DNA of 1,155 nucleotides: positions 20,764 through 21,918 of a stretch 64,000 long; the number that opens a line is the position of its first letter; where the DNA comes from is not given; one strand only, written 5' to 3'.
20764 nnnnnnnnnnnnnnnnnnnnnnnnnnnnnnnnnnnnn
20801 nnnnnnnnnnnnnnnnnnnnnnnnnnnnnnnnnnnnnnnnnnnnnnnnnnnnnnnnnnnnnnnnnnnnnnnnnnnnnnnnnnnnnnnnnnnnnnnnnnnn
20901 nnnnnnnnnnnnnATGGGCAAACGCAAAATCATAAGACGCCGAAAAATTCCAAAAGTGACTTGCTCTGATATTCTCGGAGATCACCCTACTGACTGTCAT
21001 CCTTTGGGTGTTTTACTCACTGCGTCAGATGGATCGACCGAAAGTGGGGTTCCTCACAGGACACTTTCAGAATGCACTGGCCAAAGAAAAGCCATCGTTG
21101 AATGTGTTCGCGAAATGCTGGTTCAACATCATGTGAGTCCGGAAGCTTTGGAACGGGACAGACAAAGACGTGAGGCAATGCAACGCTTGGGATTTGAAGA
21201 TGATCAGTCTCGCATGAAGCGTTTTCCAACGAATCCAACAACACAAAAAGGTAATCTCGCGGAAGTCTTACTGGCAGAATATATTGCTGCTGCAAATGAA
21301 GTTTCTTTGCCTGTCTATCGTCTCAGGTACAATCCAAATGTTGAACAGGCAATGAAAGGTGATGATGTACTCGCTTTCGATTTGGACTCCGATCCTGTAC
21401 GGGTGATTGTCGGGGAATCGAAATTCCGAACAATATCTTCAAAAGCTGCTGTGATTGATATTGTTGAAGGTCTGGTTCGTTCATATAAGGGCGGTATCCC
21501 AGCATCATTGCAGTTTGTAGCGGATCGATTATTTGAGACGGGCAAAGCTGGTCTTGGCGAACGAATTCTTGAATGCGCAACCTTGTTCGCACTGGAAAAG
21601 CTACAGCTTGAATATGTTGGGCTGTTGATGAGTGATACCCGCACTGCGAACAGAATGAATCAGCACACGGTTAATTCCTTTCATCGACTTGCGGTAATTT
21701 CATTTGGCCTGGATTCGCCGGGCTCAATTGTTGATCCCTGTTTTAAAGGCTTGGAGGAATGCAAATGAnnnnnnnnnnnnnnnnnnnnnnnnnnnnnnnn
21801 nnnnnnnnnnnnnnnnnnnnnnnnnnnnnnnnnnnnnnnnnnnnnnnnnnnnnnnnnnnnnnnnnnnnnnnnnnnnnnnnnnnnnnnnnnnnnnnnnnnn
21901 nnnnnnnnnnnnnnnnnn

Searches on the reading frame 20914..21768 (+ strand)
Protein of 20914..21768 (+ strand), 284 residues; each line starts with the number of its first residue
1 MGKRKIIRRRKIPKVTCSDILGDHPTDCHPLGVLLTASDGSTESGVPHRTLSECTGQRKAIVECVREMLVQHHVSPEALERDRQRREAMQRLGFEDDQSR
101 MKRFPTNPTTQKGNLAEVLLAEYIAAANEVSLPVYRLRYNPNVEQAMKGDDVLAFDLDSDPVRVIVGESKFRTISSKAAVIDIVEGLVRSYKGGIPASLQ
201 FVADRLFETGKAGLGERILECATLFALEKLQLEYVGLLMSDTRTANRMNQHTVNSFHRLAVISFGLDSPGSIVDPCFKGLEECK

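Call 7: search_protein_families(library=ncbifam, proteins=[window:20914-21768:+], max_evalue=0.01)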
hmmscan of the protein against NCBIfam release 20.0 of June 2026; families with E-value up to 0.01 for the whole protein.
window:20914-21768:+ (284 aa): 0 families

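Call 66: search_protein_families(library=pfam, proteins=[window:20914-21768:+], max_evalue=0.001)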
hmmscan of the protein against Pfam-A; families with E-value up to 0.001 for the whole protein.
window:20914-21768:+ (284 aa): 1 family
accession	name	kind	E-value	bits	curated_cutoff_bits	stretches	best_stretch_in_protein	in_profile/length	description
PF08878.16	HamA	-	2e-17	64.3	25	1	61-247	3-186/230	HamA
